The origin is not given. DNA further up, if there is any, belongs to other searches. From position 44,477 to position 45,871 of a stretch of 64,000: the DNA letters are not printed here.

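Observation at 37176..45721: Paralogous cytoplasmic BNR/Asp-box beta-propeller proteins embedded in an aromatic/CoA catabolic cluster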

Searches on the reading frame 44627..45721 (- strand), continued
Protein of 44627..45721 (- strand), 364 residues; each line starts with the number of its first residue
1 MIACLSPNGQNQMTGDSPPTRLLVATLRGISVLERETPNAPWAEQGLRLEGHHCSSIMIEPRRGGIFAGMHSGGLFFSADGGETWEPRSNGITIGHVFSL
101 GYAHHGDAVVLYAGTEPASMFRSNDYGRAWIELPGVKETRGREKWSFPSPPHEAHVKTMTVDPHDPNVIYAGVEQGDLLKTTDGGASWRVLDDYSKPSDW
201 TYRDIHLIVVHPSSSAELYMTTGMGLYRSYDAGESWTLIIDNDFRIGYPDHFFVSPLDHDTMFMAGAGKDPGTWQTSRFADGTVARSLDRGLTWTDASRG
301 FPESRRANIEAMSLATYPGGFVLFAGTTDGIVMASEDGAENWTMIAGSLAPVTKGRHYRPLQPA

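Call 24: search_solved_structures(query=A1, max_evalue=1e-20, show_alignments=1)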
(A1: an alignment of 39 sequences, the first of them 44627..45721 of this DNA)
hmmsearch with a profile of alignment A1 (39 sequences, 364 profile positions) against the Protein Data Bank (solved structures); distinct sequences matched with E-value up to 1e-20: 1.
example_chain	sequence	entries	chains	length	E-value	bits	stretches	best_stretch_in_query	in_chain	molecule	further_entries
3b7f_A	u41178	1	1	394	3.5e-39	137.7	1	12-352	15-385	Glycosyl hydrolase, BNR repeat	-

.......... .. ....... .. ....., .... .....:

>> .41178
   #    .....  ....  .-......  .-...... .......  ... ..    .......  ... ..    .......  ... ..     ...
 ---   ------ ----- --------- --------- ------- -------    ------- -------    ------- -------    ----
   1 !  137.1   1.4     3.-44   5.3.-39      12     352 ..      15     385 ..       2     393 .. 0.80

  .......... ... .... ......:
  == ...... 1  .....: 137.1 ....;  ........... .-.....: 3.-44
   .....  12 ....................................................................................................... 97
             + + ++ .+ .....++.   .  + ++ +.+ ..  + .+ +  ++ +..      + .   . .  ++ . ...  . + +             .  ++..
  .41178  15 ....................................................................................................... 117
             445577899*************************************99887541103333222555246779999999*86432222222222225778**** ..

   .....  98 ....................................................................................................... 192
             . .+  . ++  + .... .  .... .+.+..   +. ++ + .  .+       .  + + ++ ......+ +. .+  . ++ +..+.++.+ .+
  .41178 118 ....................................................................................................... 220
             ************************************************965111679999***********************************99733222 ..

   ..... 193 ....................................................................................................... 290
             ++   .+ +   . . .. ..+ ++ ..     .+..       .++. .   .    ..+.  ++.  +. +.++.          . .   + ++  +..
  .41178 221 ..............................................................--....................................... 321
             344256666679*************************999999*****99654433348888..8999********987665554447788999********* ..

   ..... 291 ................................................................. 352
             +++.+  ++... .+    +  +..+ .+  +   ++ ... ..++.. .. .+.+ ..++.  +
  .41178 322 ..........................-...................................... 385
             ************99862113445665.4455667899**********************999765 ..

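Call 35: search_protein_families(library=pfam, proteins=[L009:6810-7988:+], max_evalue=0.0001)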
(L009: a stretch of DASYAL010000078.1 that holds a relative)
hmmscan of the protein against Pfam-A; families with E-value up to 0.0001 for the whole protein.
L009:6810-7988:+ (392 aa): 3 families
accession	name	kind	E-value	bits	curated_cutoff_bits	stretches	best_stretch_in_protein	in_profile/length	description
PF13458.12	Peripla_BP_6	-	5.2e-41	141.9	31.7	1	30-374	4-340/343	Periplasmic binding protein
PF13433.12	Peripla_BP_5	-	3.2e-09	36.8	27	1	30-243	3-214/363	Periplasmic binding protein domain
PF01094.35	ANF_receptor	-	9.4e-09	35.2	25.4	1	53-209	9-167/353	Receptor family ligand binding region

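Call 36: search_dna_similar(query=window:44627-45721:-, collection=plasmids, mode=protein, max_evalue=1e-10, max_rows=40)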
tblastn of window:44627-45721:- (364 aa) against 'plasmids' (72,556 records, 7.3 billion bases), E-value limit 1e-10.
Records with a match: 95; places in all: 104; records where one place covers at least 80% of the query: 64.
Best place of each record, by identity: <60% 95.
By first word of the organism name: Ralstonia 42; Burkholderia 8; Haladaptatus 6; Natrinema 4; Novosphingobium 3; Halorientalis 2; Streptomyces 2; Haloterrigena 2; Natronococcus 2; Cupriavidus 2; and 19 more.
By predicted mobility (MOB-suite, as given by PLSDB): non-mobilizable 56; mobilizable 39.
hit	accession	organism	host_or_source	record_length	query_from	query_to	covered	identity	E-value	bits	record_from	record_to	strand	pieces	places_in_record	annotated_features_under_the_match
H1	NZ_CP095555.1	Roseomonas gilardii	single cell,blood and other clinical ...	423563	5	361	98%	35.3%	6e-52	192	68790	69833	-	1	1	sialidase family protein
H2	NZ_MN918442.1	Haloprofundus sp. MHR1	-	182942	14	343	91%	33.9%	2e-29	127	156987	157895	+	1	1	glycosyl hydrolase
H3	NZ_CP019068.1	Halorientalis sp. IM1011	cell culture,saltern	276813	11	336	90%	31.9%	7e-27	119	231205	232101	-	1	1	WD40 repeat domain-containing protein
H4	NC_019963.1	Natrinema pellirubrum DSM 15624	-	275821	14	334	88%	32.0%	4e-25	114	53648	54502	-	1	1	hypothetical protein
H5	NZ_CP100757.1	Natrinema gelatinilyticum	marine sediment,sediment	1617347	55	343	79%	35.0%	1e-25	115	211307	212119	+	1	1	record has no annotation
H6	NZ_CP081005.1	Mycobacterium sp. IDR2000157661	Homo sapiens,Isolate,Hand Laceration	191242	22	353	91%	29.5%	1e-28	124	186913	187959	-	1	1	hypothetical protein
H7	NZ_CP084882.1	Natrinema zhouii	pure culture,Salt mine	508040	14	345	91%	29.4%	5e-26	117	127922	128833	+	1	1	glycosyl hydrolase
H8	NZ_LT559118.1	Nonomuraea gerenzanensis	-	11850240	22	356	92%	28.8%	6e-20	99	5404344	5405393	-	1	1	none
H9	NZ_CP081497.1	Streptomyces sp. BHT-5-2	whole organism,plant soil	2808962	22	352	91%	29.1%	3e-19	97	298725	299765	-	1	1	none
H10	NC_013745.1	Haloterrigena turkmenica DSM 5511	-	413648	17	334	87%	30.2%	7e-23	107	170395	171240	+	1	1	glycosyl hydrolase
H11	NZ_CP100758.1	Natrinema gelatinilyticum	marine sediment,sediment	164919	18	336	88%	29.4%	1e-25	115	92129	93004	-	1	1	glycosyl hydrolase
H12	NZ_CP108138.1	Streptomyces sp. NBC_00184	-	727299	10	352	94%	26.7%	2e-13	79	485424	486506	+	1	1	exo-alpha-sialidase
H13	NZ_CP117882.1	Novosphingobium sp. KACC 22771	Single cell,soil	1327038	14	353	93%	26.2%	7e-16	87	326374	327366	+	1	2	none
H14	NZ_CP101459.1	Natrononativus amylolyticus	cell culture,sediment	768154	66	352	79%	31.0%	9e-23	107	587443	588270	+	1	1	hypothetical protein (x2)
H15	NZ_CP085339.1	Haladaptatus halobius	cell culture,saline soil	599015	49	338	80%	30.6%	3e-22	105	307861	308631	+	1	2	glycosyl hydrolase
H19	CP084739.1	Ralstonia solanacearum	sunflower,cell culture,stem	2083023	21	352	91%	26.5%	3e-20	100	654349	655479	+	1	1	exo-alpha-sialidase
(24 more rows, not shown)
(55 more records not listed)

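Call 37: get_annotated_region(hit=H1, flank=9000)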
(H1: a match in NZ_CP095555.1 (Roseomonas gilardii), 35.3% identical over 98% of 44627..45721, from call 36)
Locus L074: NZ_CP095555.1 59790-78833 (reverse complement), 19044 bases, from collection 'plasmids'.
description: Roseomonas gilardii subsp. gilardii strain ATCC 49956 plasmid pRo-1, complete sequence
organism: Roseomonas gilardii (NCBI taxid 204527)
taxonomy: Bacteria; Pseudomonadota; Alphaproteobacteria; Rhodospirillales; Acetobacteraceae; Roseomonas; Roseomonas gilardii
host: -; source: single cell,blood and other clinical sources; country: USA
typing (MOB-suite, as given by PLSDB): non-mobilizable
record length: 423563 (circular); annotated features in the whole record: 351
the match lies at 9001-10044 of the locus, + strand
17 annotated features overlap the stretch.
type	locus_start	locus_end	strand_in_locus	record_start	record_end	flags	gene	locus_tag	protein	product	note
CDS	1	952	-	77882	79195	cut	-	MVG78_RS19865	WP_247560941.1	MFS transporter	GO:0055085 - transmembrane transport [Evidence IEA]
CDS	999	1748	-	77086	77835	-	-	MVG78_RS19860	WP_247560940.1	SDR family NAD(P)-dependent oxidoreductase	-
CDS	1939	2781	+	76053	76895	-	-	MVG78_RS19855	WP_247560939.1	IclR family transcriptional regulator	GO:0006355 - regulation of DNA-templated transcription [Evidence IEA]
CDS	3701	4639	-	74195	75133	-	-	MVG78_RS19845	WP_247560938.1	dihydrodipicolinate synthase family protein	GO:0009436 - glyoxylate catabolic process [Evidence IEA]; GO:0071704 - organic substance metabolic process [Evidence ...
CDS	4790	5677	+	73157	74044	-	-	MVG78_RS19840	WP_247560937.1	LysR family transcriptional regulator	-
CDS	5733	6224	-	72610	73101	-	-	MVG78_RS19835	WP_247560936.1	MarR family winged helix-turn-helix transcriptional regulator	GO:0006355 - regulation of DNA-templated transcription [Evidence IEA]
CDS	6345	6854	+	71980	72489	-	-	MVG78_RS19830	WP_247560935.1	flavin reductase family protein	-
CDS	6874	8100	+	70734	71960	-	-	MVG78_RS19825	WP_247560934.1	acyl-CoA dehydrogenase family protein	-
CDS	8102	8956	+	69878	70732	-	-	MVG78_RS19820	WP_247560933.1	alpha/beta hydrolase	-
CDS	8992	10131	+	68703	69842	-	-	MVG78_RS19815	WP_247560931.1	sialidase family protein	-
CDS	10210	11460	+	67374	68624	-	-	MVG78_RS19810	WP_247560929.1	MFS transporter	GO:0055085 - transmembrane transport [Evidence IEA]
CDS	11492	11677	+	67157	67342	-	-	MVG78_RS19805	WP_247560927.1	AAA family ATPase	-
CDS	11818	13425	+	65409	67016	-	-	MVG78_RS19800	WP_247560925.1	hypothetical protein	-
CDS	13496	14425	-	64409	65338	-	-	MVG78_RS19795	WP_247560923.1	NYN domain-containing protein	-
CDS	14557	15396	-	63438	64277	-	-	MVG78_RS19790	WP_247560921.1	helix-turn-helix transcriptional regulator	GO:0006355 - regulation of DNA-templated transcription [Evidence IEA]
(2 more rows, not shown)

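Call 38: get_annotated_region(hit=H19, flank=7000)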
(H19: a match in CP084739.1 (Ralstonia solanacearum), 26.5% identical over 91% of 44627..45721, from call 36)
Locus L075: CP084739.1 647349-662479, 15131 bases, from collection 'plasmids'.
description: Ralstonia solanacearum strain RS639 plasmid megaplasmid, complete sequence
organism: Ralstonia solanacearum (NCBI taxid 305)
taxonomy: Bacteria; Pseudomonadota; Betaproteobacteria; Burkholderiales; Burkholderiaceae; Ralstonia; Ralstonia solanacearum
host: -; source: sunflower,cell culture,stem; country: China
typing (MOB-suite, as given by PLSDB): mobilizable; relaxase MOBP
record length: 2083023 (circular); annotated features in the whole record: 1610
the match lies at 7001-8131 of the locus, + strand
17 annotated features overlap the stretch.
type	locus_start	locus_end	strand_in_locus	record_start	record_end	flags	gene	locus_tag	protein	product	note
CDS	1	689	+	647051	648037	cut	-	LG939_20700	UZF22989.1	IS5 family transposase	-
CDS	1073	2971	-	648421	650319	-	-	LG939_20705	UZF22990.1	hypothetical protein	-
CDS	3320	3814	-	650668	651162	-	-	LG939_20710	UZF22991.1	Lrp/AsnC family transcriptional regulator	-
CDS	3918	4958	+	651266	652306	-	hppD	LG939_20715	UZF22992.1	4-hydroxyphenylpyruvate dioxygenase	-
CDS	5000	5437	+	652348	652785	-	-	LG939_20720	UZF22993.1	RidA family protein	-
CDS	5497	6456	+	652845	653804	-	-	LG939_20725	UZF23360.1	MBL fold metallo-hydrolase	-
CDS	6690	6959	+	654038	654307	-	-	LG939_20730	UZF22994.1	MoaD/ThiS family protein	-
CDS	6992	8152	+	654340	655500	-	-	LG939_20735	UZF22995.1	exo-alpha-sialidase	-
CDS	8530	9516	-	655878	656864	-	-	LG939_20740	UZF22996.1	IS5 family transposase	-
CDS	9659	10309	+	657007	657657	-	-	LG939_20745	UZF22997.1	hypothetical protein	-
CDS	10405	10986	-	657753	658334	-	-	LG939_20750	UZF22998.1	hypothetical protein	-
CDS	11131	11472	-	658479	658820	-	-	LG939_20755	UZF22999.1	hypothetical protein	-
CDS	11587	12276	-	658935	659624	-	-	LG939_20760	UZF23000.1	glutathione S-transferase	-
CDS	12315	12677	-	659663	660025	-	-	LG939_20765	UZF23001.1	DUF1304 domain-containing protein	-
CDS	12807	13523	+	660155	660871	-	-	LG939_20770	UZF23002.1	dienelactone hydrolase family protein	-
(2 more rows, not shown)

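Call 49: get_annotated_region(hit=H10, flank=7000)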
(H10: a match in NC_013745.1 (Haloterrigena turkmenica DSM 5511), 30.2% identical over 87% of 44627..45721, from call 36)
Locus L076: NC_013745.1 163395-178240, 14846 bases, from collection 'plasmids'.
description: Haloterrigena turkmenica DSM 5511 plasmid pHTUR02, complete sequence
organism: Haloterrigena turkmenica DSM 5511 (NCBI taxid 543526)
taxonomy: Archaea; Euryarchaeota; Halobacteria; Halobacteriales; Natrialbaceae; Haloterrigena; Haloterrigena turkmenica; Haloterrigena turkmenica DSM 5511
host: -; source: -; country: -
typing (MOB-suite, as given by PLSDB): non-mobilizable
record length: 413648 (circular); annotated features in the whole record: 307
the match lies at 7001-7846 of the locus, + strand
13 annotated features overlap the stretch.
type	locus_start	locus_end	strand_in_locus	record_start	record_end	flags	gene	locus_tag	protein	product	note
CDS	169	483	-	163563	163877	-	-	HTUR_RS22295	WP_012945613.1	HalOD1 output domain-containing protein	-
CDS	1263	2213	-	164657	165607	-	-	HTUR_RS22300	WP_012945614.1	glycosyltransferase family 4 protein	-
CDS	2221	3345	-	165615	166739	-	-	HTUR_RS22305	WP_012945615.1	DUF354 domain-containing protein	-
CDS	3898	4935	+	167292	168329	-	-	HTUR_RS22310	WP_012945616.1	hypothetical protein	-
CDS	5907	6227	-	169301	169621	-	-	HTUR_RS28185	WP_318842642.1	HNH endonuclease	-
CDS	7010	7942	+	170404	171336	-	-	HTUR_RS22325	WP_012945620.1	glycosyl hydrolase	-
CDS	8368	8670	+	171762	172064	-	-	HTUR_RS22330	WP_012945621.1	hypothetical protein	-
CDS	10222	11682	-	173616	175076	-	-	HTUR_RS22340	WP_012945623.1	aldehyde dehydrogenase family protein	-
CDS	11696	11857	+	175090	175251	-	-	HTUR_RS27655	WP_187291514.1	hypothetical protein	-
CDS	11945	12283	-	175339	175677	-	-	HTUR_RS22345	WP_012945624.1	cupin domain-containing protein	-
CDS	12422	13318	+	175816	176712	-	-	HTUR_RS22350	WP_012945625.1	ABC transporter substrate-binding protein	-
CDS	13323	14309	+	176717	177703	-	-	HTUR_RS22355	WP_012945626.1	ABC transporter substrate-binding protein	-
CDS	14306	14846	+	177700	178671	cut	-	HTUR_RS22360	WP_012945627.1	ABC transporter substrate-binding protein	-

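Call 50: get_annotated_region(hit=H6, flank=7000)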
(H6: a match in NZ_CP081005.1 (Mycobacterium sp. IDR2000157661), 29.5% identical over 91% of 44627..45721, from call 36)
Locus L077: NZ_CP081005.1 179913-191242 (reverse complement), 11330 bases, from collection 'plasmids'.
description: Mycobacterium sp. IDR2000157661 plasmid p20-157661, complete sequence
organism: Mycobacterium sp. IDR2000157661 (NCBI taxid 2867005)
taxonomy: Bacteria; Actinomycetota; Actinomycetes; Mycobacteriales; Mycobacteriaceae; Mycobacterium; Mycobacterium sp. IDR2000157661
host: -; source: Homo sapiens,Isolate,Hand Laceration; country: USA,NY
typing (MOB-suite, as given by PLSDB): mobilizable; relaxase MOBF
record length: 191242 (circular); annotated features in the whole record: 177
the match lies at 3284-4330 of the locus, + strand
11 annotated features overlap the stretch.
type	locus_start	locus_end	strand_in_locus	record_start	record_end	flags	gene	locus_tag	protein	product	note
CDS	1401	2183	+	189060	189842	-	-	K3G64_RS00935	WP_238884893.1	glucose 1-dehydrogenase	-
CDS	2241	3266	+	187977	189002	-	-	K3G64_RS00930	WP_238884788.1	2,3-butanediol dehydrogenase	-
CDS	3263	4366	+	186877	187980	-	-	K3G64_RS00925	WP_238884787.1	hypothetical protein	-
CDS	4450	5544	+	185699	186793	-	-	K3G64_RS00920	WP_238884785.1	aromatic ring-hydroxylating dioxygenase subunit alpha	-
CDS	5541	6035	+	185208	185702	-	-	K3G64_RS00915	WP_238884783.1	aromatic-ring-hydroxylating dioxygenase subunit beta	GO:0006725 - cellular aromatic compound metabolic process [Evidence IEA]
CDS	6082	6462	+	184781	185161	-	-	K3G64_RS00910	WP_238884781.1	SCP2 sterol-binding domain-containing protein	-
CDS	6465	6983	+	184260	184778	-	-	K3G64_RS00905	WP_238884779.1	intradiol ring-cleavage dioxygenase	-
CDS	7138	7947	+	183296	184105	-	-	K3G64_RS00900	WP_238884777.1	ABC transporter permease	-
CDS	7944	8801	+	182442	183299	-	-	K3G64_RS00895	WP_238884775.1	ABC transporter permease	-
CDS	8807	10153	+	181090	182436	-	-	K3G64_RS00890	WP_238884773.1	MCE family protein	-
CDS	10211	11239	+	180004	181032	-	-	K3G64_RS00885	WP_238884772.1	MCE family protein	-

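Call 51: search_protein_representatives(alignment_id=A1)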
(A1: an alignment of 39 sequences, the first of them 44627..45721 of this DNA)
Query: 39 sequences, 364 profile positions. Proteins with E-value up to 0.001 (for the whole library): 80664; up to 1e-10: 37644; up to 1e-30: 4535. The best 150 are listed.
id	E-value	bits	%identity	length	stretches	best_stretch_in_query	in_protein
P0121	1.0e-148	511.3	-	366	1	1-363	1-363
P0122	6.2e-125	433.1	-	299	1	127-364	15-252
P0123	6.0e-122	423.2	-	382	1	1-363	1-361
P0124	8.8e-121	419.4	-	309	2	185-363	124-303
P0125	5.8e-118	410.1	-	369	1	2-364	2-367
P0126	6.8e-118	409.9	-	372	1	2-361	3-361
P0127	5.0e-117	407.0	-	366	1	3-364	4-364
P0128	4.7e-116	403.8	-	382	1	22-362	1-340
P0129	4.2e-113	394.1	-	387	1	2-361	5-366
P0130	6.3e-113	393.6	-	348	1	24-361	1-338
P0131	1.1e-112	392.8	-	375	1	2-357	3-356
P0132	5.9e-112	390.4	-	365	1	3-362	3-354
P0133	4.7e-111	387.4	-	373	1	2-361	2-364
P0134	3.3e-110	384.6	-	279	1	1-286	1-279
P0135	1.5e-108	379.1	-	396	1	3-361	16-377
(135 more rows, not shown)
